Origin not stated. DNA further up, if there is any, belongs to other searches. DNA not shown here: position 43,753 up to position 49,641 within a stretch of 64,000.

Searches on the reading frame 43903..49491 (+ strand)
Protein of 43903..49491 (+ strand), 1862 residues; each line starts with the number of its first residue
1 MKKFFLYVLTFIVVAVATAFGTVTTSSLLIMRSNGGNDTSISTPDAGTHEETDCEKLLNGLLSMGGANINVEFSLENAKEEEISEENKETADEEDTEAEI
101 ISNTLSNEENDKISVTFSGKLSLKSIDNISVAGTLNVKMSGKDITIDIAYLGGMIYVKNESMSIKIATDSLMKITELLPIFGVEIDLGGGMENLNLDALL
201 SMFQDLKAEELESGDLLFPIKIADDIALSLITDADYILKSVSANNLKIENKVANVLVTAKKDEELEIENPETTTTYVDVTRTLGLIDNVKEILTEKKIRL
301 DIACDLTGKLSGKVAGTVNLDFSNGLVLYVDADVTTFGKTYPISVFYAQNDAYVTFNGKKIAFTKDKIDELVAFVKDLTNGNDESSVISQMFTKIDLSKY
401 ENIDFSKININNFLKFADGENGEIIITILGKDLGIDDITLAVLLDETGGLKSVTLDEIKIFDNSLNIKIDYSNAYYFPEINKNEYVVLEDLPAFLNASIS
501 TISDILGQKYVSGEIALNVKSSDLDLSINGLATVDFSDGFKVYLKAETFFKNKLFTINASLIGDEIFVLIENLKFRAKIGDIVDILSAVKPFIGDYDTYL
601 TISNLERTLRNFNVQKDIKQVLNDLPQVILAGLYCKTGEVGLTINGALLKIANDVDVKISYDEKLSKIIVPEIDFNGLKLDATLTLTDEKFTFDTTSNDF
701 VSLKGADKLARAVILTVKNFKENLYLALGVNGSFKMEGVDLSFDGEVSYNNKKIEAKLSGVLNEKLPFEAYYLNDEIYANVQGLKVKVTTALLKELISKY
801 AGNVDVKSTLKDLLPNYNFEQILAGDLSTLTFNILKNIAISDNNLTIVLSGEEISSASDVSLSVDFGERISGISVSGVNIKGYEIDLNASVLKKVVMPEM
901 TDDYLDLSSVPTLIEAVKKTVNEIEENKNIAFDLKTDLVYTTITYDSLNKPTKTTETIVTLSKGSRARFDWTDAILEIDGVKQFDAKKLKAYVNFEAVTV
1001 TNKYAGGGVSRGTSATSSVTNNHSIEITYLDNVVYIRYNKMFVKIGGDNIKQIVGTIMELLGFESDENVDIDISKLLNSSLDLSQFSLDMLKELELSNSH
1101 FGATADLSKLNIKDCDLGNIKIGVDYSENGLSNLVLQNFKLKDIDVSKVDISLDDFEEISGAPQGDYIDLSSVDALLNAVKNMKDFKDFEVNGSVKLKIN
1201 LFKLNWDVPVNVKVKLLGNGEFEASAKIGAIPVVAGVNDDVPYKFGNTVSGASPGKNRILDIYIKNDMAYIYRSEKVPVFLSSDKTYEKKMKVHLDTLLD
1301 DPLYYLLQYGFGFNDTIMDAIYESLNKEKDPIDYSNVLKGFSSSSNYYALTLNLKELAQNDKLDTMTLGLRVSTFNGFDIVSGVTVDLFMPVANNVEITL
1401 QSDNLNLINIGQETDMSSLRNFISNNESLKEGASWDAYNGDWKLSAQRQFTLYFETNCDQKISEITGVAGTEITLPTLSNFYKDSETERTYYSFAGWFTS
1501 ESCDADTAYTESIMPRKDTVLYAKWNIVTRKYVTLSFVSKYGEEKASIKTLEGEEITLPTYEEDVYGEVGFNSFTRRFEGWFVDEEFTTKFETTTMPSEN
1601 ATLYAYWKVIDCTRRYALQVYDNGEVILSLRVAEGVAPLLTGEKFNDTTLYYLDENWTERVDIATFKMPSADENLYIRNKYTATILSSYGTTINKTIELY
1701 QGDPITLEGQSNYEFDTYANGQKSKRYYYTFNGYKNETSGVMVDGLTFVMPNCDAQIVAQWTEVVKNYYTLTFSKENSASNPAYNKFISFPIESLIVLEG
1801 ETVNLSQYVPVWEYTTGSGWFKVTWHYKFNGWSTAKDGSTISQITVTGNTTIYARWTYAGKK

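Call 52: search_protein_families(library=pfam, proteins=[window:43903-49491:+], max_evalue=0.00001)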
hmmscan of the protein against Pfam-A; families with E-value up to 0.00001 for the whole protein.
window:43903-49491:+ (1862 aa): 2 families
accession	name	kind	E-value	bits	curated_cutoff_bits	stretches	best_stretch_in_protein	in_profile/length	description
PF09479.16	Flg_new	-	1.8e-14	54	27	1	1450-1524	1-65/65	Listeria-Bacteroides repeat domain (List_Bact_rpt)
PF18998.6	Flg_new_2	-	4.5e-06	27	23.6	0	1827-1858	35-71/73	Divergent InlB B-repeat domain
